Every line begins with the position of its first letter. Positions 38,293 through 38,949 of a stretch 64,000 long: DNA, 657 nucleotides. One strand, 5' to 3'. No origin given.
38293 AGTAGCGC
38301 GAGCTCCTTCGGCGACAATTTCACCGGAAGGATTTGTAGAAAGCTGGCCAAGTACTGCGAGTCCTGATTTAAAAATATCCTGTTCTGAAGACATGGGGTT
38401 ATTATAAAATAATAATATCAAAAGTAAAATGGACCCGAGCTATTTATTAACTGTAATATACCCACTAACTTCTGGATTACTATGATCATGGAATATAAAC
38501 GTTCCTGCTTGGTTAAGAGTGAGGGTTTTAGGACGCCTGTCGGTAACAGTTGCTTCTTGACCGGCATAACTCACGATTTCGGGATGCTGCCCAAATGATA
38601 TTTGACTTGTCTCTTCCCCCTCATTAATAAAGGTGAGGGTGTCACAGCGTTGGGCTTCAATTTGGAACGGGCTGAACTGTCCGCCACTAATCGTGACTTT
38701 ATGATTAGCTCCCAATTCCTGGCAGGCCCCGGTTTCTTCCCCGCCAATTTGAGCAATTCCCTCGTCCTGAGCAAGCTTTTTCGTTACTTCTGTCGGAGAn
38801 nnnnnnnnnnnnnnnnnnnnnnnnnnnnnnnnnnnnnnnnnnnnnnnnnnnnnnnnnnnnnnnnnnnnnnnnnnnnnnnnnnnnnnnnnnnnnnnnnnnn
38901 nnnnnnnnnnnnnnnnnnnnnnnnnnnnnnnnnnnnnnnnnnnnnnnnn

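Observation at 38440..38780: CyoD (subunit IV) fused to an extracytoplasmic cupredoxin-like domain without a Cys ligand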

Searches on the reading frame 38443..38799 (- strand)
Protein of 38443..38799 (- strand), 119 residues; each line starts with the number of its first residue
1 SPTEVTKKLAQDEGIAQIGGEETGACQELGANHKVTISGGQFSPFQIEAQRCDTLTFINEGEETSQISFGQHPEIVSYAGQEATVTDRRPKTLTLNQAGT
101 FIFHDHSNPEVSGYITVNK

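Call 3: search_protein_families(library=pfam, proteins=[window:38443-38760:-], max_evalue=10)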
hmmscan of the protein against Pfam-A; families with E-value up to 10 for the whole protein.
seq(106 aa): 1 family
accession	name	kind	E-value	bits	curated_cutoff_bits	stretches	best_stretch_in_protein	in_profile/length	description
PF13473.12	Cupredoxin_1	-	1.5e-05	25.4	27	1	19-104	22-104/104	Cupredoxin-like domain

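Call 4: search_protein_families(library=ncbifam, proteins=[window:38443-38760:-], max_evalue=10)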
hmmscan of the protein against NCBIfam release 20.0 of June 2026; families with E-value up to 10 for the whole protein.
seq(106 aa): 0 families

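Call 10: find_homologous_proteins(query=window:38443-38799:-, max_evalue=0.001)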
Query window:38443-38799:- (119 aa): 3 proteins with E <= 0.001 among 5 candidates.
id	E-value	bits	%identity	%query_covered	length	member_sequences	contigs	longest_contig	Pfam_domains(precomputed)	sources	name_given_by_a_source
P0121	3.7e-34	135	56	97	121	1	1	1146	PF13473.13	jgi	jgi:plastocyanin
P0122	6.2e-33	131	56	98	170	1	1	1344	-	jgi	jgi:hypothetical protein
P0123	6.5e-32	128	56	96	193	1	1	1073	PF03626.20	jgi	jgi:hypothetical protein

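Call 22: predict_structure(alignment_id=A2)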
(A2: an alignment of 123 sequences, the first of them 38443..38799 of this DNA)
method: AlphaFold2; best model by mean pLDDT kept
length: 119 residues; sequences in the alignment: 123
mean_pLDDT: 84.3   pTM: 0.76
mean pLDDT of the five models: 84.3, 81.3, 78.9, 77.6, 76.6
residues with pLDDT >= 90: 51; 70-90: 49; 50-70: 19; < 50: 0
segments of 3 or more residues with pLDDT < 50: none
pLDDT, mean of each block of 10 residues (from residue 1): 68 70 81 94 96 94 87 66 84 90 89 94
secondary structure, 60 per line:
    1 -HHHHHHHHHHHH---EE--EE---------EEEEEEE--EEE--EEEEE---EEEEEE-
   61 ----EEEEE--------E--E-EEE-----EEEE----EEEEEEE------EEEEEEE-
elements in order: H2-13 E32-38 E41-43 E46-50 E54-59 E65-69 E83-85 E91-94 E99-105 E112-118

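Call 26: search_solved_structures(query=A3, max_evalue=10, show_alignments=5)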
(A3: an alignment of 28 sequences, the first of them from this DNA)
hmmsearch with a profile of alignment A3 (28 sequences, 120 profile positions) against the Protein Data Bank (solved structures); distinct sequences matched with E-value up to 10: 23.
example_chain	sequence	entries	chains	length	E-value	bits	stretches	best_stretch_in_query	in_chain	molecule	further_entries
1sf3_A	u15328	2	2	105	3.8e-05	26.7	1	34-119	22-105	Amicyanin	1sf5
1sfd_A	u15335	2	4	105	5.2e-05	26.2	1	34-119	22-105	Amicyanin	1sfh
4p5r_A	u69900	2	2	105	5.3e-05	26.2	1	34-119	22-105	Amicyanin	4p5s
1mda_A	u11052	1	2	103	9.3e-05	25.4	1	34-119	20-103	AMICYANIN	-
2qdv_A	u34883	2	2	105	9.3e-05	25.4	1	34-119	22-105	Amicyanin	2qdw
2gb2_A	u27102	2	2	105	9.5e-05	25.4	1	34-119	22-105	Amicyanin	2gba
1aac_A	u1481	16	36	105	9.7e-05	25.4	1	34-119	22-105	AMICYANIN | PROTEIN (AMICYANIN)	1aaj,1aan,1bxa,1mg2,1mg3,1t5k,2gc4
3ie9_A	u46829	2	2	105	0.0002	24.4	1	34-119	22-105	Amicyanin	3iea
2idq_A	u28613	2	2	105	0.00027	23.9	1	34-119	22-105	Amicyanin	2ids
1id2_A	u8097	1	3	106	0.00035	23.6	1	33-119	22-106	AMICYANIN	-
2idt_A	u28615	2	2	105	0.00045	23.2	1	34-118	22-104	Amicyanin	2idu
3rym_A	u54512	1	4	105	0.00053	23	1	34-118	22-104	Amicyanin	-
3c75_A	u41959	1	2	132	0.00054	23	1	25-119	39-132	Amicyanin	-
3ply_A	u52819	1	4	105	0.0013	21.8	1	34-118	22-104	Amicyanin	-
3tu6_A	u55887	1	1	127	0.034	17.1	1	42-106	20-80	Pseudoazurin (Blue copper protein)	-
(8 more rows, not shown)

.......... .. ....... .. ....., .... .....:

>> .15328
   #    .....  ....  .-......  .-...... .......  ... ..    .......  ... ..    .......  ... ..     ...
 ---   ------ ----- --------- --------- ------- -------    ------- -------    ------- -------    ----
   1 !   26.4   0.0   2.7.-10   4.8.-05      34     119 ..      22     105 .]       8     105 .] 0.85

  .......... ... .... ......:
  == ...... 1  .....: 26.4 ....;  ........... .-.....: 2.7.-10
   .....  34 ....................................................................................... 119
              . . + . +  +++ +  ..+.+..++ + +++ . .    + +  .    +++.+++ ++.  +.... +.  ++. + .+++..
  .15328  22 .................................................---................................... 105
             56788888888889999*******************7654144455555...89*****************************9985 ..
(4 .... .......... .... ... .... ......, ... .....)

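Call 29: find_related_loci(query=A3, collection=genome_contigs, flank=6000)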
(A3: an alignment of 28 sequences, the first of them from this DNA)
Query A3 (119 aa) in genome_contigs; peptide patterns used: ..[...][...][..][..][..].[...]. (x = any residue, [..] = any of these).
57 stretches matched a pattern; 57 encode a relative of the query (tblastn E <= 1e-3); 57 distinct loci.
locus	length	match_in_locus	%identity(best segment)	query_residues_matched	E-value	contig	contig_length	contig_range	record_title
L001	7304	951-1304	58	1-117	2e-41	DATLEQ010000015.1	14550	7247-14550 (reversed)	MAG TPA_asm: Candidatus Limnocylindrales bacterium isolate SMAG_U14380 k141_892649, whole genome shotgun sequence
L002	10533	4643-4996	55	1-117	5e-41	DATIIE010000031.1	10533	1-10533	MAG TPA_asm: Candidatus Saccharimonadales bacterium isolate SMAG_U15656 k141_329227, whole genome shotgun sequence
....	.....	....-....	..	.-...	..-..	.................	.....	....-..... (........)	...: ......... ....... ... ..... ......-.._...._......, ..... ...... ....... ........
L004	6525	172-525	53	1-117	4e-40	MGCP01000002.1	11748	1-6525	MAG: Candidatus Saccharibacteria bacterium RIFCSPHIGHO2_02_FULL_47_12 rifcsphigho2_02_scaffold_11632, whole genome shotg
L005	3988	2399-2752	55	1-117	3e-40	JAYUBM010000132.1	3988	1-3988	MAG: bacterium isolate GFS_6762 GFS_6762_131, whole genome shotgun sequence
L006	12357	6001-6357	55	1-118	5e-41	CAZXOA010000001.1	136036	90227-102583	MAG TPA_asm: uncultured Candidatus Saccharibacteria bacterium isolate SRP344714_co1_350 genome assembly, contig: NODE_27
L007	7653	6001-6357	52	1-118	5e-39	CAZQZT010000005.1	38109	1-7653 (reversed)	MAG TPA_asm: uncultured Candidatus Saccharibacteria bacterium isolate binchicken_co308_31 genome assembly, contig: NODE_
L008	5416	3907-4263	56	1-118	1e-38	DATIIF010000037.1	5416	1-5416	MAG TPA_asm: Patescibacteria group bacterium isolate SMAG_U15657 k141_138587, whole genome shotgun sequence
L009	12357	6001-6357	56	1-118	1e-38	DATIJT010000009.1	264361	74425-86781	MAG TPA_asm: Candidatus Saccharimonadales bacterium isolate SMAG_U15698 k141_99610, whole genome shotgun sequence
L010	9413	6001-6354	53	1-117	2e-38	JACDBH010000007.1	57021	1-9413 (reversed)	MAG: Candidatus Saccharibacteria bacterium isolate MGR_bin277 SD2897-2912_k127_2463241, whole genome shotgun sequence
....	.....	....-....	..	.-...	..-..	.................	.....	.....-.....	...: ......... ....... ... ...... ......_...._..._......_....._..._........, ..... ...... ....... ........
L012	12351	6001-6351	54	2-117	1e-37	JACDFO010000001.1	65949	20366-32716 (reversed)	MAG: Candidatus Saccharibacteria bacterium isolate MGR_bin388 SD2905_NODE_34_length_65949_cov_1.113792, whole genome sho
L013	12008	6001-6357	54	1-117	3e-37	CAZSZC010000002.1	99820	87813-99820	MAG TPA_asm: uncultured Candidatus Saccharibacteria bacterium isolate SRP298887_co1_348 genome assembly, contig: NODE_84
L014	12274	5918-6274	53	1-118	2e-37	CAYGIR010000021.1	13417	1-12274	MAG TPA_asm: uncultured Candidatus Saccharibacteria bacterium isolate ERP113451_co1_98 genome assembly, contig: NODE_547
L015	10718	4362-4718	52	1-118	3e-37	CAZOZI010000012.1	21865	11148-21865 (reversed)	MAG TPA_asm: uncultured Candidatus Saccharibacteria bacterium isolate SRP200132_co1_79 genome assembly, contig: NODE_413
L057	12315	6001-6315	36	16-119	2e-15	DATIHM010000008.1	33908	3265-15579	MAG TPA_asm: Candidatus Saccharimonadia bacterium isolate SMAG_U15638 k141_545918, whole genome shotgun sequence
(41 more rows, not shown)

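Call 32: search_protein_families(library=pfam, proteins=[L057:5249-5851:-, L057:5893-6315:+, L057:1441-1815:-], max_evalue=0.01)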
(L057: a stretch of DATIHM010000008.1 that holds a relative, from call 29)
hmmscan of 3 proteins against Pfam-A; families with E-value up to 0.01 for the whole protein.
L057:5249-5851:- (201 aa): 1 family
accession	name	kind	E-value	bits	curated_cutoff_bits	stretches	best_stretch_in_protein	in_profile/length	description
PF07884.19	VKOR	-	2.5e-40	138.2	27.5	1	16-148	2-134/134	Vitamin K epoxide reductase family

L057:5893-6315:+ (141 aa): 1 family
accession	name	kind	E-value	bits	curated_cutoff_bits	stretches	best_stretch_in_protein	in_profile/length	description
PF13473.12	Cupredoxin_1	-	8.8e-09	35.8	27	1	31-139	11-104/104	Cupredoxin-like domain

L057:1441-1815:- (125 aa): 4 families
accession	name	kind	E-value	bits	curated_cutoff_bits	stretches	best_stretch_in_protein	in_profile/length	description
PF03626.19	COX4_pro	-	9.1e-16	58.4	28.9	1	16-88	2-72/72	Prokaryotic Cytochrome C oxidase subunit IV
PF07907.16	YibE_F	-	0.0011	19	27.2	1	20-112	25-118/241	YibE/F-like protein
PF09843.14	DUF2070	-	0.0025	16.6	30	1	14-95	16-93/561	Predicted membrane protein (DUF2070)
PF25592.1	DUF7937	-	0.0039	16.5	31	1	22-90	153-222/402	Domain of unknown function (DUF7937)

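Call 35: find_homologous_proteins(query=L057:5893-6315:+, max_evalue=0.001)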
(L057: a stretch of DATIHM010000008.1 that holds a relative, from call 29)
Query L057:5893-6315:+ (141 aa): 16 proteins with E <= 0.001 among 32 candidates.
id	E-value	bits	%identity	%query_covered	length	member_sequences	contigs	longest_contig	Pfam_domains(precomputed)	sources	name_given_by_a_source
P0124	2.7e-82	291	100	94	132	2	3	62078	PF13473.13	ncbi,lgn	-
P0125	7.5e-67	242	73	100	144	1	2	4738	PF13473.13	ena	-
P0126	4.2e-66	239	73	99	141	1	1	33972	PF13473.13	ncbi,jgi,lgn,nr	ncbi:MAG TPA: cupredoxin domain-containing protein [Candidatus Saccharimonadales bacterium]|jgi:hypo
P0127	3.5e-65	236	74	98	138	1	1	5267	PF13473.13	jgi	-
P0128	3.1e-64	233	74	100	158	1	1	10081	PF13473.13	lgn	-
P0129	1.2e-61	225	72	100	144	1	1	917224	PF13473.13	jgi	jgi:hypothetical protein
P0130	2.3e-60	220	67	100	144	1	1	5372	-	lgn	-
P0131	2.6e-60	220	70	100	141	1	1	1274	-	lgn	-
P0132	2.8e-60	220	70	100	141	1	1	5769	-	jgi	jgi:hypothetical protein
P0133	7.6e-58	212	79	86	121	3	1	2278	PF13473.13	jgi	jgi:plastocyanin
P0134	2.7e-55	204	65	100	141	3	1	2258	PF13473.13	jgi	-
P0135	2.3e-43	166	56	99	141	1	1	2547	-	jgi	jgi:hypothetical protein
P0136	5.2e-42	161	54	99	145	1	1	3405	-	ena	-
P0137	6.0e-41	158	56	91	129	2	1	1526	-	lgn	-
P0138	1.8e-40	156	57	87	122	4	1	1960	PF13473.13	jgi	-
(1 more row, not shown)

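Call 36: find_encoding_contigs(protein=P0129, flank=8000, max_places=3)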
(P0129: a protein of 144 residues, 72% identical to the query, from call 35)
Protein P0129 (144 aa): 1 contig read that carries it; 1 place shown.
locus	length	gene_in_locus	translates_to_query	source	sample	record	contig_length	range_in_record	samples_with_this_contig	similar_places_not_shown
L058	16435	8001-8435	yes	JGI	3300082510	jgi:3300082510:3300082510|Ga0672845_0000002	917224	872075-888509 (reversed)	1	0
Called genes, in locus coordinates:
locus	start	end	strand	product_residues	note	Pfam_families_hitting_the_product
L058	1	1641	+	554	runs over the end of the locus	PF01565:FAD_binding_4, PF02913:FAD-oxidase_C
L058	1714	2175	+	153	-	-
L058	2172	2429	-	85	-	-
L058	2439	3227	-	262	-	PF01040:UbiA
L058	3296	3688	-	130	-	PF03626:COX4_pro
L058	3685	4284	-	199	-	PF00510:COX3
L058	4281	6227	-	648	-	PF00115:COX1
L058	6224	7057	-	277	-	PF00116:COX2 (weak), PF06481:COX_ARM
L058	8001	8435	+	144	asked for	PF13473:Cupredoxin_1 (weak)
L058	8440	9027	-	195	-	-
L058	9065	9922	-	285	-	PF03706:LPG_synthase_TM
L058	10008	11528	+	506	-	-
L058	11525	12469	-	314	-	PF00535:Glycos_transf_2, PF13641:Glyco_tranf_2_3 (weak)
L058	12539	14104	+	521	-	PF03816:LytR_cpsA_psr, PF13399:LytR_C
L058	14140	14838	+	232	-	PF00027:cNMP_binding, PF13545:HTH_Crp_2, PF00325:Crp (weak)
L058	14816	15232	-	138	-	PF00072:Response_reg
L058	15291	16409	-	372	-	PF00989:PAS, PF08448:PAS_4, PF13188:PAS_8 (weak), PF13426:PAS_9, PF00512:HisKA, PF13581:HATPase_c_2 (weak), PF02518:HATPase_c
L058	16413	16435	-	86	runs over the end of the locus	-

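Call 37: find_encoding_contigs(protein=P0135, flank=8000, max_places=3)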
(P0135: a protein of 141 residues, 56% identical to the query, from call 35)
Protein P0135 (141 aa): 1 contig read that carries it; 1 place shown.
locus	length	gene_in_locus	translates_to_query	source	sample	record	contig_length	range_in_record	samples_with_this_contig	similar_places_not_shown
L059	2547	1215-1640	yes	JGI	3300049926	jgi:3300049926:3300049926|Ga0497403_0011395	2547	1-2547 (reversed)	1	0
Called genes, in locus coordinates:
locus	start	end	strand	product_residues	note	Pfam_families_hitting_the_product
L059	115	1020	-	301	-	-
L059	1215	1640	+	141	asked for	-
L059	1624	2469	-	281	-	PF03706:LPG_synthase_TM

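Call 41: search_protein_representatives(protein=window:38443-38799:-)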
Query: 119 residues. Proteins with E-value up to 0.001 (for the whole library): 396; up to 1e-10: 68; up to 1e-30: 0. The best 150 are listed.
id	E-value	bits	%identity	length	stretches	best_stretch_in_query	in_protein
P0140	7.1e-30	119.7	51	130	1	2-118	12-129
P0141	1.2e-26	109.4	51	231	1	2-117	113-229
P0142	4.6e-25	104.2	53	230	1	6-119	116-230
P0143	2.9e-23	98.5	50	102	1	18-117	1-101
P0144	2.0e-22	95.7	44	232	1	4-114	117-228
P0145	3.3e-22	95.0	47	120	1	2-118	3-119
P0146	3.3e-21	91.8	43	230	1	2-117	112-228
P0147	2.7e-20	88.9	44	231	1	1-117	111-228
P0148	3.8e-20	88.4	42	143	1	2-118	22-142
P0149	6.2e-19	84.5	41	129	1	2-117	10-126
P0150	1.3e-17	80.2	41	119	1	2-119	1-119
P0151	1.2e-16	77.1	42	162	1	2-115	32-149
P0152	1.5e-16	76.8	38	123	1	4-115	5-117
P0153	3.3e-16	75.7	39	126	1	6-115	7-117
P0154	1.0e-15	74.1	42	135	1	23-117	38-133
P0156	8.5e-15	71.2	39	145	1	23-116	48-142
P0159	6.7e-14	68.3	39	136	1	21-119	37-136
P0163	9.1e-13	64.6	40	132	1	19-119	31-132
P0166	1.0e-12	64.5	39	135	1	22-117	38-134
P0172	2.8e-12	63.1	41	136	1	24-118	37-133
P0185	1.4e-11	60.8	32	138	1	16-117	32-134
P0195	2.7e-11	59.9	36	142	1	26-117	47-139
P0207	1.0e-10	58.0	27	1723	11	18-95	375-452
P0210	1.2e-10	57.8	27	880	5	31-97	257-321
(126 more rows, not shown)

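Call 44: list_cluster_members(proteins=[P0154, P0156, P0159, P0163, P0166, P0172, P0185, P0195, P0207, P0210])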
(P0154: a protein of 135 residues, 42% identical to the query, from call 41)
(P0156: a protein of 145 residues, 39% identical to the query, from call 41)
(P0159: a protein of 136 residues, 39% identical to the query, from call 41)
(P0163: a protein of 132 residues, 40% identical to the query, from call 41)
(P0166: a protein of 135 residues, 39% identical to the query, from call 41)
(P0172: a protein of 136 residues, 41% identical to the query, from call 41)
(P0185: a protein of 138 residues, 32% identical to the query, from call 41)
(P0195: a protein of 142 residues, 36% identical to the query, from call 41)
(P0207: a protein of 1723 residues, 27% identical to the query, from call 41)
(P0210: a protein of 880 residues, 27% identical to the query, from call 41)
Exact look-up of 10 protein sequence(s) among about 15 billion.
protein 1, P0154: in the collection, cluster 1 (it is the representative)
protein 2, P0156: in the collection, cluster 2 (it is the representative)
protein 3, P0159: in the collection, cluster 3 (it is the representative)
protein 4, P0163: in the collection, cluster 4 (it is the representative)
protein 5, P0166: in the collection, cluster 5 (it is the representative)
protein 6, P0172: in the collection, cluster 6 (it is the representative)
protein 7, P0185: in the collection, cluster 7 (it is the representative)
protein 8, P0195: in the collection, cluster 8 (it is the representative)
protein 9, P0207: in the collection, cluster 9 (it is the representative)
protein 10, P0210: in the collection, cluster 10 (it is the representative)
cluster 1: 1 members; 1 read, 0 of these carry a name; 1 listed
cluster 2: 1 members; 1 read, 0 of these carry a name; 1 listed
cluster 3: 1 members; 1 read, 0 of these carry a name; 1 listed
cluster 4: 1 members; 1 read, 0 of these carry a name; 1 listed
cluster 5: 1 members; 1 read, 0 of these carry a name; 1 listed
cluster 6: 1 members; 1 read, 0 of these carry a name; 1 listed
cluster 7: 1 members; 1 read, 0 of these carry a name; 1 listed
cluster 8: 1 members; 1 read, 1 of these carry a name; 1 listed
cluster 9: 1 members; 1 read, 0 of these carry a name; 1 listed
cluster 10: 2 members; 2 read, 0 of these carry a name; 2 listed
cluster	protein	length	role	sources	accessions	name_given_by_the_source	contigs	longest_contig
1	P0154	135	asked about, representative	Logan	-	-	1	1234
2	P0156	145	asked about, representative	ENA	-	-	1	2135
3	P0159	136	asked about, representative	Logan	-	-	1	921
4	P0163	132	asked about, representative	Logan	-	-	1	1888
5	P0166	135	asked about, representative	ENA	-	-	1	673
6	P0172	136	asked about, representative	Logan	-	-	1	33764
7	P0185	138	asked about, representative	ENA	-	-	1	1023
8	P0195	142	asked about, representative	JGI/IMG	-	hypothetical protein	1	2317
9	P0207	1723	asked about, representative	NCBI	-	-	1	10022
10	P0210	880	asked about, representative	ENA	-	-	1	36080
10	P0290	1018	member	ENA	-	-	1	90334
